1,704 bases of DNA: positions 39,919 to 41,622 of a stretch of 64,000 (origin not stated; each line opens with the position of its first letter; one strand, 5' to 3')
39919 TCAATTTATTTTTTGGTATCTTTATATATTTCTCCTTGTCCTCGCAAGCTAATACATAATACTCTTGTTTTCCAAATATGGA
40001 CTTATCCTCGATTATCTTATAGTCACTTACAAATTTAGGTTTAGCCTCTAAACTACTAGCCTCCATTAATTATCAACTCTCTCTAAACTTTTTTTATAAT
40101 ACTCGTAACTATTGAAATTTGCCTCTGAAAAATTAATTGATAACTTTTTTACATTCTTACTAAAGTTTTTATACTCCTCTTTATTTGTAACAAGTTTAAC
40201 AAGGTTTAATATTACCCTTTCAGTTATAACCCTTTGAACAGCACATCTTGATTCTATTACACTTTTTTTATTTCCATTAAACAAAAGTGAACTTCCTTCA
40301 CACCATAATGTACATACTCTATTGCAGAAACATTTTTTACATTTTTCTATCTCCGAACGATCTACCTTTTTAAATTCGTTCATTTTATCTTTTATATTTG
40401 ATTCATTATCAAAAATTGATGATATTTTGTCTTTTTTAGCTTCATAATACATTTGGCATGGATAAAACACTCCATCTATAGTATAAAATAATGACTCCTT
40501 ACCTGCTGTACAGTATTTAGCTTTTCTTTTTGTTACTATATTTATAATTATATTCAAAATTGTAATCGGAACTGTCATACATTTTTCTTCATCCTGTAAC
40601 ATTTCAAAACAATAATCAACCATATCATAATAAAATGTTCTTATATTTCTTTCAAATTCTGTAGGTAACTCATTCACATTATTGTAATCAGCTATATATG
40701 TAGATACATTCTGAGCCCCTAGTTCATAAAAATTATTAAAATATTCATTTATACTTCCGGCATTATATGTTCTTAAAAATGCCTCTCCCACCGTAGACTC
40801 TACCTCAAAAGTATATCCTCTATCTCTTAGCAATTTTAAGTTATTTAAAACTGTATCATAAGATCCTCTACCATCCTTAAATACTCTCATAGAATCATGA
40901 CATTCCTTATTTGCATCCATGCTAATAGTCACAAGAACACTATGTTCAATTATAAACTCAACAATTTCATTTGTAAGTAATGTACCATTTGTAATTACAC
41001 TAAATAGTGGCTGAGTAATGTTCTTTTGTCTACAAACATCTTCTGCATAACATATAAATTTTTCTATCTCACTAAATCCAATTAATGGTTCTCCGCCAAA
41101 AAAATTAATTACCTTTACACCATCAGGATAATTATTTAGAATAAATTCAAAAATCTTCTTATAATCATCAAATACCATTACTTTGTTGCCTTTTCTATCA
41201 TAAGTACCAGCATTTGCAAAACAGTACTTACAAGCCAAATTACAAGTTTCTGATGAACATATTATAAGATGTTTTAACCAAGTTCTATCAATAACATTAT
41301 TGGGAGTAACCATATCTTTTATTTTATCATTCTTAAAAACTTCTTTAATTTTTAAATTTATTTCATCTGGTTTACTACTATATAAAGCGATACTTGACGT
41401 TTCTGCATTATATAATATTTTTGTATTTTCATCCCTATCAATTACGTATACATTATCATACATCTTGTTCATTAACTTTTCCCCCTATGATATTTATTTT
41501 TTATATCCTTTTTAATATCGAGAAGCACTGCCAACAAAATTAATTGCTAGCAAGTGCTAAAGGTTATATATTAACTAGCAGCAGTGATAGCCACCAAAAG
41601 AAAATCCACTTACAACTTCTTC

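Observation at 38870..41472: Translationally coupled rSAM/SPASM maturase and M50 intramembrane-type metalloprotease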

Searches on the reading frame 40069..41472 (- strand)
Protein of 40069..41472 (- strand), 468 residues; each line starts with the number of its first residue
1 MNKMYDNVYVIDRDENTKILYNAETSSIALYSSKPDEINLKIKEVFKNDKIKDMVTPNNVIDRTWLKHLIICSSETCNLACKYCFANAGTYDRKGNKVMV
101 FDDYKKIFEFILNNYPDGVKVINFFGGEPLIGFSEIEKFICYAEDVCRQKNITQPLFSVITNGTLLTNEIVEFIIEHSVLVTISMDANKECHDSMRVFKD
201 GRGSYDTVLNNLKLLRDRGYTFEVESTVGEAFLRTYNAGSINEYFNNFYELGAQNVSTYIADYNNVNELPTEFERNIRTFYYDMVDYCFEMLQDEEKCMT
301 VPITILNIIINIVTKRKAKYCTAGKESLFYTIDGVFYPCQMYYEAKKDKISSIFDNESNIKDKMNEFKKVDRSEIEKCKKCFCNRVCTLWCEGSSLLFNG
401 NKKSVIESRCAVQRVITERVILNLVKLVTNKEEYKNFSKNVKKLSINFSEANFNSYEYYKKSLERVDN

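Call 4: search_protein_families(library=pfam, max_evalue=0.01, proteins=[window:40069-41472:-])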
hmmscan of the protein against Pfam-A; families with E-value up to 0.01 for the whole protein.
window:40069-41472:- (468 aa): 3 families
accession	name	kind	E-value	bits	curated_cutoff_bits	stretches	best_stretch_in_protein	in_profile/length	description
PF04055.27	Radical_SAM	-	5.6e-16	59.6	29.5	1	74-221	4-142/166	Radical SAM superfamily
PF13353.11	Fer4_12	-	2.9e-09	37.8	22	1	76-191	14-123/137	4Fe-4S single cluster domain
PF13186.11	SPASM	-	0.0031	18.2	21.5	1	321-381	1-66/67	Iron-sulfur cluster-binding domain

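Call 5: search_protein_families(library=ncbifam, max_evalue=0.01, proteins=[window:40069-41472:-])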
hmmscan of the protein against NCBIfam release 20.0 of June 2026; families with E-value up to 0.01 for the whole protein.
window:40069-41472:- (468 aa): 59 families (the best 25 are shown)
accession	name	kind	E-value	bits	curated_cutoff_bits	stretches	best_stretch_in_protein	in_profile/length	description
NF047865.1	rSAM_PapB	equivalog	1.8e-47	162.2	340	1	69-402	5-327/330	PapB family radical SAM/SPASM ranthipeptide maturase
TIGR03974.1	rSAM_six_Cys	equivalog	2e-44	152.2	425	1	42-421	72-446/451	thioether cross-link-forming SCIFF peptide maturase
NF040492.1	not_ScfB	exception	4.7e-42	144.4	855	1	36-420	63-444/450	ScfB-related radical SAM/SPASM orphan maturase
TIGR04064.1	rSAM_nif11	equivalog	5.5e-42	144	518.7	1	15-437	29-446/459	nif11-like peptide radical SAM maturase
TIGR04068.1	rSAM_ocin_clost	equivalog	3.4e-41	141.6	500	1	14-419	26-448/462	Cys-rich peptide radical SAM maturase CcpM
TIGR03906.1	quino_hemo_SAM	equivalog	1.6e-36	126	453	1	54-433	80-456/467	quinohemoprotein amine dehydrogenase maturation protein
TIGR04115.1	rSAM_Cxxx_rpt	equivalog_domain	9.2e-29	101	350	1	73-395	8-329/359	radical SAM peptide maturase, CXXX-repeat target family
NF035951.1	rSAM_RumMC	equivalog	5.8e-27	94.5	720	1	44-215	91-259/510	RumMC family radical SAM sactipeptide maturase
TIGR03942.1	sulfatase_rSAM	equivalog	7.8e-26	91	349.45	1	70-418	4-351/363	anaerobic sulfatase maturase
NF038107.1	rSAM_NF038107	equivalog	6.5e-24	84.5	600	1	36-427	55-433/444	Cys-every-fifth radical SAM/SPASM peptide maturase CefB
TIGR03978.1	rSAM_paired_1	equivalog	9e-24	84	370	1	70-421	86-448/466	His-Xaa-Ser system radical SAM maturase HxsB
NF041707.1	rSAM_YhhB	equivalog_domain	5.7e-23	81.4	445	1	74-387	9-329/369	cyclophane-forming radical SAM/SPASM peptide maturase YhhB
TIGR04280.1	geopep_mat_rSAM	hypoth_equivalog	1.5e-22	80.2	400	1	50-215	69-230/428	geopeptide radical SAM maturase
NF038170.1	lachnocin_rSAM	equivalog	2.2e-22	79.5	550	1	38-440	54-436/440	lachnocin radical SAM maturase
NF050038.1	rSAM_RiPP_GggB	equivalog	6.9e-22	78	650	1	57-442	32-392/398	streptosactin maturase GggB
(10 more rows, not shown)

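Call 13: find_homologous_proteins(query=window:40069-41472:-)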
Query window:40069-41472:- (468 aa): 3211 proteins with E <= 0.001 among 8000 candidates; the best 120 are listed.
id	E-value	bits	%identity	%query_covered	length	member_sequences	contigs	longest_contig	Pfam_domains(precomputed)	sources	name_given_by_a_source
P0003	0.0e+0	1053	100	100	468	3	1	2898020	PF04055.28,PF13353.12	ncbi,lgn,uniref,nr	ncbi:radical SAM/SPASM domain-containing protein [Clostridium hydrogenum]|uniref:radical SAM/SPASM d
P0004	6.7e-106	373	39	100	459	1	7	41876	PF04055.28,PF13353.12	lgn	-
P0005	3.5e-92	328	39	97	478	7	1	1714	PF04055.28,PF13353.12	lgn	-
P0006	1.7e-88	316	42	75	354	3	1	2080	PF04055.28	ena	-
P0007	6.0e-82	294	38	81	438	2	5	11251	PF04055.28,PF13353.12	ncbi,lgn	-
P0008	2.5e-78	282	35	95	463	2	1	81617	PF04055.28,PF13353.12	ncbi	ncbi:MAG: radical SAM protein [Lutisporaceae bacterium]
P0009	4.6e-74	268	36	78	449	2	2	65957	PF13186.12,PF04055.28,PF13353.12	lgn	-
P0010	3.1e-73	266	36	81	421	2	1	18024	PF04055.28,PF13353.12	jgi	jgi:radical SAM protein with 4Fe4S-binding SPASM domain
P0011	9.6e-67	244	34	91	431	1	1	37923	PF04055.28,PF13353.12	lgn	-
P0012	3.6e-64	236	35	93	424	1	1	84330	PF04055.28,PF13353.12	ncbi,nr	ncbi:MAG: hypothetical protein ATN36_07490 [Epulopiscium sp. Nele67-Bin005]|nr:MAG: hypothetical pro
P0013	4.2e-63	232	33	96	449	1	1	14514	PF04055.28,PF13353.12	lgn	-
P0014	2.2e-62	230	33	95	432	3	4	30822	PF04055.28,PF13353.12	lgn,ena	-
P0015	1.2e-61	227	33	94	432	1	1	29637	PF04055.28,PF13353.12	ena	-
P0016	1.5e-61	227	33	92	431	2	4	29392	PF04055.28,PF13353.12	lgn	-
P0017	7.8e-60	221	30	90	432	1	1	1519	PF04055.28,PF13353.12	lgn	-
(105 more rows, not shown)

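Call 14: search_solved_structures(query=window:40069-41472:-, show_alignments=2)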
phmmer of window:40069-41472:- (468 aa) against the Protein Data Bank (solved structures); distinct sequences matched with E-value up to 0.001: 9.
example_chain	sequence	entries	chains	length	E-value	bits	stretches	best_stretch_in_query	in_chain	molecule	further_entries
5wgg_A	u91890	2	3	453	3.1e-28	102.4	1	45-415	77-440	Radical SAM domain protein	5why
4k36_A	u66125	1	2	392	3.7e-11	46.2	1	69-393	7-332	Anaerobic sulfatase-maturating enzyme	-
4k37_A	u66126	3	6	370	6.9e-11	45.3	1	69-392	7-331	Anaerobic sulfatase-maturating enzyme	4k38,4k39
8vpo_A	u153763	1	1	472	1e-09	41.4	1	66-421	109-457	Radical SAM core domain-containing protein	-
9gm3_A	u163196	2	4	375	1e-06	31.5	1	72-220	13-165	ChlB radical SAM domain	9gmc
6b4c_A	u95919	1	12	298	0.00042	22.9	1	74-209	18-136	Viperin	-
9dfw_A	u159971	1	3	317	0.00044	22.8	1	74-209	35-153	Radical SAM core domain-containing protein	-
9dgw_A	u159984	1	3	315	0.00047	22.7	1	74-209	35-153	Radical SAM core domain-containing protein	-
7n7i_A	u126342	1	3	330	0.00052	22.6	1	74-209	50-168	Viperin-like enzyme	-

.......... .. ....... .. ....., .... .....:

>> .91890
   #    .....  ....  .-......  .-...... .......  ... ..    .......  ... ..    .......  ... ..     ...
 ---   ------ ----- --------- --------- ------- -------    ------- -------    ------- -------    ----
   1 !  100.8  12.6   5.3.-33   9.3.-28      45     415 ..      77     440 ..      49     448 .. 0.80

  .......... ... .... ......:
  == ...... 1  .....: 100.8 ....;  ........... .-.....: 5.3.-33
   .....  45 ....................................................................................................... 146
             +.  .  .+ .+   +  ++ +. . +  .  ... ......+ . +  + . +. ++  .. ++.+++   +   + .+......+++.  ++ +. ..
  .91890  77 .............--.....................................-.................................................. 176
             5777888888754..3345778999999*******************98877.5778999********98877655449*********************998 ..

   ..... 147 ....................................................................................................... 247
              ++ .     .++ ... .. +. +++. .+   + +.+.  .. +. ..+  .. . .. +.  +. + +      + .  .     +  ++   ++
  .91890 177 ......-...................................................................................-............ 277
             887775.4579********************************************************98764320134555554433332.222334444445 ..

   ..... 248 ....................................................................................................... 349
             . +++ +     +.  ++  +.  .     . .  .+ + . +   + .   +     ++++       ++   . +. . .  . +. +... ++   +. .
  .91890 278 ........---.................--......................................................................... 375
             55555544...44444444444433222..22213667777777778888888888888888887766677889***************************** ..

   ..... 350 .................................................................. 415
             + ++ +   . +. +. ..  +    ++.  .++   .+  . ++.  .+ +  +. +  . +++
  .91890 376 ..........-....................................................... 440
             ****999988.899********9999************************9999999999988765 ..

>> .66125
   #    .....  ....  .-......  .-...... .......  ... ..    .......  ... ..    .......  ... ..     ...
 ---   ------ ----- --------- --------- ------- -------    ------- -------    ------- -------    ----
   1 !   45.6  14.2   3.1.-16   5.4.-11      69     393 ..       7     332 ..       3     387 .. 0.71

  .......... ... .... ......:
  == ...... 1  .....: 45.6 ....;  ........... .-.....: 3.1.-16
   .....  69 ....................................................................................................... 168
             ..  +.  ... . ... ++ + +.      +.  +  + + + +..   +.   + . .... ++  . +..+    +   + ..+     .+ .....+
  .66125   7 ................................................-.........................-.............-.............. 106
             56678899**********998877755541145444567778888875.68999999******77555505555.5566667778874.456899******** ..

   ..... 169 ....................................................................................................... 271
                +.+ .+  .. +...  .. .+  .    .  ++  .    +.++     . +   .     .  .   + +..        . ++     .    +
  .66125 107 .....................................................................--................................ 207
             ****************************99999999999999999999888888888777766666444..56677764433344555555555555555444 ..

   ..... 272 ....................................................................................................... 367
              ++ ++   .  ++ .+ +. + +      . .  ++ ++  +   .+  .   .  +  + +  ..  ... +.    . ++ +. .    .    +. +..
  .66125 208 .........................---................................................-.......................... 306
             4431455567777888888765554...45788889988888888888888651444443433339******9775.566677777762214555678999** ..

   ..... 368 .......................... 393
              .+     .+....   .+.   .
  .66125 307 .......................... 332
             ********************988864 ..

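Call 16: find_encoding_contigs(protein=P0004, flank=10000, max_places=3)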
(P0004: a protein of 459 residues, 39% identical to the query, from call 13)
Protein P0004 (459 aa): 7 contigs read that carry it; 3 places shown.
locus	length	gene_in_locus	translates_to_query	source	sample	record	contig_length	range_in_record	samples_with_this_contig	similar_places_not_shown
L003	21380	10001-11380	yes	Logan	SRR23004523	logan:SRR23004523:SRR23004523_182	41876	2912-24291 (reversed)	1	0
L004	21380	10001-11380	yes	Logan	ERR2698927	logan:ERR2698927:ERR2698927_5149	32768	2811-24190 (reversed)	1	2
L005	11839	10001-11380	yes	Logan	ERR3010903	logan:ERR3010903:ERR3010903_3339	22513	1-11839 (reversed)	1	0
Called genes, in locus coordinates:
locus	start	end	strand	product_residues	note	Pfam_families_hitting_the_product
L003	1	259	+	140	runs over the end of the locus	PF13279:4HBT_2, PF03061:4HBT (weak)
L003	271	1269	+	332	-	PF00109:ketoacyl-synt (weak)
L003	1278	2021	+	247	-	PF00106:adh_short, PF08659:KR, PF13561:adh_short_C2, PF23441:SDR (weak)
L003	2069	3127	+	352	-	-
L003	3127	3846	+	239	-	PF02525:Flavodoxin_2 (weak), PF03358:FMN_red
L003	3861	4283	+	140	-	PF22817:ApeP-like (weak), PF07977:FabA, PF22818:ApeI-like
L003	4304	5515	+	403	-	PF00109:ketoacyl-synt, PF02801:Ketoacyl-synt_C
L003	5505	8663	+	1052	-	PF00501:AMP-binding, PF00668:Condensation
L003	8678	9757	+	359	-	-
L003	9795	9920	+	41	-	-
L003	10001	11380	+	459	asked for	PF04055:Radical_SAM, PF13353:Fer4_12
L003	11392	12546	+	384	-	PF02163:Peptidase_M50 (weak)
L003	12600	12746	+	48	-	-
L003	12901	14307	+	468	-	PF04055:Radical_SAM, PF13353:Fer4_12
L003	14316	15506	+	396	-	-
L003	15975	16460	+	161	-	PF00589:Phage_integrase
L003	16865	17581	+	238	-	-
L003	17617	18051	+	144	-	PF13527:Acetyltransf_9, PF00583:Acetyltransf_1, PF13673:Acetyltransf_10 (weak), PF13508:Acetyltransf_7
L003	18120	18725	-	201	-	PF07685:GATase_3, PF01174:SNO, PF00117:GATase (weak)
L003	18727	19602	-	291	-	PF01680:SOR_SNZ, PF03060:NMO (faint), PF05690:ThiG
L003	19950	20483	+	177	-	-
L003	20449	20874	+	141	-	-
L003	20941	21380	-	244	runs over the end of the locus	PF00722:Glyco_hydro_16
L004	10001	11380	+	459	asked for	PF04055:Radical_SAM, PF13353:Fer4_12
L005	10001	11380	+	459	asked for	PF04055:Radical_SAM, PF13353:Fer4_12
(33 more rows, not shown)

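Call 17: find_encoding_contigs(protein=P0008, flank=10000, max_places=2)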
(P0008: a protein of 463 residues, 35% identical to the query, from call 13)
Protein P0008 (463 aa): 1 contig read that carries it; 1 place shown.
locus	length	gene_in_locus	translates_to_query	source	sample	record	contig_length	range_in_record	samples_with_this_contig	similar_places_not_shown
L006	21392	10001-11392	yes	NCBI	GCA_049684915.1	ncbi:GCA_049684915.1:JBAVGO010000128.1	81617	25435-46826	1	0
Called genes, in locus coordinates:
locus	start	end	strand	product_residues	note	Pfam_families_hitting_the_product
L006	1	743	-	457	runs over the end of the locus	PF01225:Mur_ligase, PF08245:Mur_ligase_M, PF02875:Mur_ligase_C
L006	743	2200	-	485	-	PF01225:Mur_ligase, PF08245:Mur_ligase_M, PF02875:Mur_ligase_C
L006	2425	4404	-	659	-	PF03717:PBP_dimer, PF00905:Transpeptidase, PF03793:PASTA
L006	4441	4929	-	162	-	-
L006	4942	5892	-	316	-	PF01795:Methyltransf_5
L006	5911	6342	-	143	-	PF02381:MraZ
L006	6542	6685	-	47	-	PF09388:SpoOE-like (weak)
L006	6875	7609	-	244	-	PF01790:LGT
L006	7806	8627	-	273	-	PF01972:SDH_protease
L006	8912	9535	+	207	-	-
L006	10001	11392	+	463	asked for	PF04055:Radical_SAM, PF13353:Fer4_12 (weak)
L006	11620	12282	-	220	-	PF01791:DeoC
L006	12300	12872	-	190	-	PF06130:PTAC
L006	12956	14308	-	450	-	PF04055:Radical_SAM, PF13353:Fer4_12, PF13186:SPASM (weak)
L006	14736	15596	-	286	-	PF00890:FAD_binding_2 (faint), PF01134:GIDA (faint), PF03486:HI0933_like (faint), PF07992:Pyr_redox_2, PF13738:Pyr_redox_3 (weak)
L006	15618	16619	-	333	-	PF02517:Rce1-like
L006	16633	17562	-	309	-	PF10646:Germane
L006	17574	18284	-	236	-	PF07314:Lit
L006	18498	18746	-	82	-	-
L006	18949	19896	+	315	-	-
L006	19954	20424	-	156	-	PF02635:DsrE, PF13686:DrsE_2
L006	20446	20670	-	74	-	PF01206:TusA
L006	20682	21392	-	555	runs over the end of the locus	PF01266:DAO (faint), PF03486:HI0933_like (faint), PF07992:Pyr_redox_2, PF13738:Pyr_redox_3 (faint), PF00070:Pyr_redox, PF02852:Pyr_redox_dim, PF00581:Rhodanese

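Call 18: find_encoding_contigs(protein=P0007, flank=10000, max_places=2)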
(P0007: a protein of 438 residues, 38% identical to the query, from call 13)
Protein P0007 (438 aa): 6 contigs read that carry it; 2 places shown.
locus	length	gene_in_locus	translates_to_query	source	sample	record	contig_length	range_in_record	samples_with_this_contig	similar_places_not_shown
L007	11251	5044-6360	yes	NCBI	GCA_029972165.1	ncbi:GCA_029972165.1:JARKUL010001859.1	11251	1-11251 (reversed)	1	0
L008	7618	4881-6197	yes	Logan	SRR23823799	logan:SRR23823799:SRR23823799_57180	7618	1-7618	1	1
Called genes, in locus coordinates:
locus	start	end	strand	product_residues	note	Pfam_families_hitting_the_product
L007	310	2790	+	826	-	PF02687:FtsX, PF12704:MacB_PCD (weak), PF02687:FtsX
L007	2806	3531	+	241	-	PF00005:ABC_tran, PF13304:AAA_21 (faint)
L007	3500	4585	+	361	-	-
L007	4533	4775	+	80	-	-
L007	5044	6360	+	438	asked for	PF13353:Fer4_12, PF04055:Radical_SAM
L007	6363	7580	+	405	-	PF02163:Peptidase_M50 (weak), PF13398:Peptidase_M50B (faint)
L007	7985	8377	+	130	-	-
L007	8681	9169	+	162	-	-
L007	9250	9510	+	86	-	PF19872:DUF6345 (weak)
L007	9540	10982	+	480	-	-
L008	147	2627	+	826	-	PF02687:FtsX, PF12704:MacB_PCD (weak), PF02687:FtsX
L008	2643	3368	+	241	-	PF00005:ABC_tran, PF13304:AAA_21 (faint)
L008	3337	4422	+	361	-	-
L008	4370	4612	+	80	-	-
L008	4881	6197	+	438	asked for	PF13353:Fer4_12, PF04055:Radical_SAM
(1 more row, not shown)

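Call 28: search_protein_families(library=pfam, max_evalue=10, proteins=[L003:8678-9754:+, L007:3500-4582:+, L003:11392-12543:+, L003:14316-15503:+, L007:6363-7577:+])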
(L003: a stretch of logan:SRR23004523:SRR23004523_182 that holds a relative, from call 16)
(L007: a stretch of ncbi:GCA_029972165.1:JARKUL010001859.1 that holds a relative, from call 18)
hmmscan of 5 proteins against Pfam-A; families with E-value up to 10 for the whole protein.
L003:8678-9754:+ (359 aa): 2 families
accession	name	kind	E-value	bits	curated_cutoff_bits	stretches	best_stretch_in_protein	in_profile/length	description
PF16169.10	DUF4872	-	0.00017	21.8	28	1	163-356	2-172/173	Domain of unknown function (DUF4872)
PF25051.1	WHD_MCM8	-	0.23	12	26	1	312-354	14-56/80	MCM8 winged helix domain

L007:3500-4582:+ (361 aa): 2 families
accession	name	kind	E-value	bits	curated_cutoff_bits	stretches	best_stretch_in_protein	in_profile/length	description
PF14399.12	BtrH_N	-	0.067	13.9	29.7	1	21-120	2-102/134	Butirosin biosynthesis protein H, N-terminal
PF25479.1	Vts1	-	0.19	11.7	27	1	22-35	16-29/45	RNA-binding protein vts1-like domain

L003:11392-12543:+ (384 aa): 1 family
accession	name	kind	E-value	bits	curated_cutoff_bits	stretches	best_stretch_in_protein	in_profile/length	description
PF02163.28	Peptidase_M50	-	2.3e-08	34.1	27.2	2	171-253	3-105/221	Peptidase family M50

L003:14316-15503:+ (396 aa): 1 family
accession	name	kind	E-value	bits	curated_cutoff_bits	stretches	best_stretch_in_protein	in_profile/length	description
PF02163.28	Peptidase_M50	-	5e-05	23.2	27.2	2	160-229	2-92/221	Peptidase family M50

L007:6363-7577:+ (405 aa): 3 families
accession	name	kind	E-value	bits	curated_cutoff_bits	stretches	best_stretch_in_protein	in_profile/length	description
PF02163.28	Peptidase_M50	-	6.6e-06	26.1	27.2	2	177-257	2-102/221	Peptidase family M50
PF13398.12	Peptidase_M50B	-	2e-05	24.8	26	2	178-285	18-117/201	Peptidase M50B-like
PF13485.12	Peptidase_MA_2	-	0.42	10.8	32.4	1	273-305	129-161/201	Peptidase MA superfamily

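Call 39: find_encoding_contigs(protein=P0009, flank=10000, max_places=1)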
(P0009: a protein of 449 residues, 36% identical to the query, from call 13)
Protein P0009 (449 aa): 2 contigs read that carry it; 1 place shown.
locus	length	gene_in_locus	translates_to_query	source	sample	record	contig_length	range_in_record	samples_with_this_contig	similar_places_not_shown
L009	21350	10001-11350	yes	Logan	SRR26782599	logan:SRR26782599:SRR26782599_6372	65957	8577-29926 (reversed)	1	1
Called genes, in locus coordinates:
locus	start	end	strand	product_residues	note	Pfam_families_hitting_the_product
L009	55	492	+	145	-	-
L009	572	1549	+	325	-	-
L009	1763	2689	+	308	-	PF02311:AraC_binding, PF00165:HTH_AraC (weak), PF12833:HTH_18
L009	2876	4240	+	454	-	PF01547:SBP_bac_1, PF13416:SBP_bac_8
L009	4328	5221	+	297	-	PF00528:BPD_transp_1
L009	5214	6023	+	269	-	PF00528:BPD_transp_1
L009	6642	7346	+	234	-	PF02463:SMC_N (faint), PF00005:ABC_tran, PF13304:AAA_21 (faint)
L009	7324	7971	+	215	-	PF00881:Nitroreductase, PF14512:TM1586_NiRdase (faint)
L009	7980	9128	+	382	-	-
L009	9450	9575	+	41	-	-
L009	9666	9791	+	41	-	-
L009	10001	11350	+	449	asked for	PF04055:Radical_SAM, PF13353:Fer4_12, PF13186:SPASM (weak)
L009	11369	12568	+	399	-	-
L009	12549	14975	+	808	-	PF12704:MacB_PCD (weak), PF02687:FtsX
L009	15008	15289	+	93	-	PF00550:PP-binding (weak)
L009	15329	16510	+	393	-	PF00109:ketoacyl-synt, PF02801:Ketoacyl-synt_C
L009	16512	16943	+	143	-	PF22817:ApeP-like, PF07977:FabA, PF22818:ApeI-like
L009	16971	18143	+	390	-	PF00109:ketoacyl-synt, PF02801:Ketoacyl-synt_C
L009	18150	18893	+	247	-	PF00106:adh_short, PF01370:Epimerase (faint), PF08659:KR, PF23441:SDR (faint), PF13561:adh_short_C2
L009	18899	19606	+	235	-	PF01648:ACPS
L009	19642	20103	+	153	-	PF13279:4HBT_2, PF03061:4HBT (weak)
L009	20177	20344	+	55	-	-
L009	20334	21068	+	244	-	PF00106:adh_short, PF08659:KR, PF01370:Epimerase (weak), PF13561:adh_short_C2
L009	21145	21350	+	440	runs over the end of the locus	PF00202:Aminotran_3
